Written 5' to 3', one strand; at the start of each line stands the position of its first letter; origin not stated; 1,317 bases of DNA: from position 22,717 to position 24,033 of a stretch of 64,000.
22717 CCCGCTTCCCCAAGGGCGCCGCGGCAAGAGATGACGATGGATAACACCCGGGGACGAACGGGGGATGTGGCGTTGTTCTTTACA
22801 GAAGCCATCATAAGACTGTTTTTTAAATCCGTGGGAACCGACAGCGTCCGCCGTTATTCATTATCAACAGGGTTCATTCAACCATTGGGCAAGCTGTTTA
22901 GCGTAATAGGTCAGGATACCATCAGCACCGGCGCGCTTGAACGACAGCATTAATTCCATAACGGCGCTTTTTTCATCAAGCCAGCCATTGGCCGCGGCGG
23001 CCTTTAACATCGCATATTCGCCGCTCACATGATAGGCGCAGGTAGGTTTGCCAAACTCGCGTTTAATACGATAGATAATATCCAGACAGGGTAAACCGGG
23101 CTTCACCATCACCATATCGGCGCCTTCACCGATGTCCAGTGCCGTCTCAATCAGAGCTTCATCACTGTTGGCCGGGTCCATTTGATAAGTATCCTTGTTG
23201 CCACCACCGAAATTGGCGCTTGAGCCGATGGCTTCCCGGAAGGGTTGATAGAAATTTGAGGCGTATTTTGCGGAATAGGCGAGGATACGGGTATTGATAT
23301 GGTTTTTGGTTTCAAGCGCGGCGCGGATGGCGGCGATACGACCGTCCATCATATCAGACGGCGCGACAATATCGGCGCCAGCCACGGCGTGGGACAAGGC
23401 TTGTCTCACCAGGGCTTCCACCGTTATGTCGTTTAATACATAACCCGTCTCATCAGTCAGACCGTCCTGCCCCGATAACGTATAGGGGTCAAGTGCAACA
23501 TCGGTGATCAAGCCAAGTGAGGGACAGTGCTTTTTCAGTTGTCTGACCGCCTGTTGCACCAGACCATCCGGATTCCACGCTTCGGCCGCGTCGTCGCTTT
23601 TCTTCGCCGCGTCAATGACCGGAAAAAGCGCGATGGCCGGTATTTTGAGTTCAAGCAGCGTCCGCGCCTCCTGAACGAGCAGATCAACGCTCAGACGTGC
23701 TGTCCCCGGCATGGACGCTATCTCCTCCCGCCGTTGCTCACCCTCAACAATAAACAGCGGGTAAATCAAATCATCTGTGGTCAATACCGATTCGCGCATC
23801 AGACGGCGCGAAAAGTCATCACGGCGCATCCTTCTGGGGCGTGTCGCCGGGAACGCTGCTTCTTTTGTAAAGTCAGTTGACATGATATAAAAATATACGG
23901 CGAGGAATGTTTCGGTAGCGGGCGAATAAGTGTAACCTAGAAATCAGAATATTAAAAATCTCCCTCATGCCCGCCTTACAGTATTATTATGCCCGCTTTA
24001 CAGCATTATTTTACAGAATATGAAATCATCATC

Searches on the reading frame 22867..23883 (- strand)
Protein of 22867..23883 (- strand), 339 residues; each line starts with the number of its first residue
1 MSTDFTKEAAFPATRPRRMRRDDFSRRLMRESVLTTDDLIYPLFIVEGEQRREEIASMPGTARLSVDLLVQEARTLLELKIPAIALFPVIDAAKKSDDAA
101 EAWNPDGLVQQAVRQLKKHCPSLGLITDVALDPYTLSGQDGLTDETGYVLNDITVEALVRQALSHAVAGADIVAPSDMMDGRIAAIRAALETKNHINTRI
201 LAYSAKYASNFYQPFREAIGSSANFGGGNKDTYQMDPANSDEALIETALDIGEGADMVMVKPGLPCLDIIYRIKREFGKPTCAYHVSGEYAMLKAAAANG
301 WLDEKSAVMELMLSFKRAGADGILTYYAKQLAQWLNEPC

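Call 49: search_protein_families(library=pfam, proteins=[window:22867-23883:-], max_evalue=0.001)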
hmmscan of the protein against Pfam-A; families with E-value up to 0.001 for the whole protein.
window:22867-23883:- (339 aa): 1 family
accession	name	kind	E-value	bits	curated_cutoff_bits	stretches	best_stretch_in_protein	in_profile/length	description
PF00490.27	ALAD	-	6.4e-134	446.5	24.6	1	14-334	2-317/317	Delta-aminolevulinic acid dehydratase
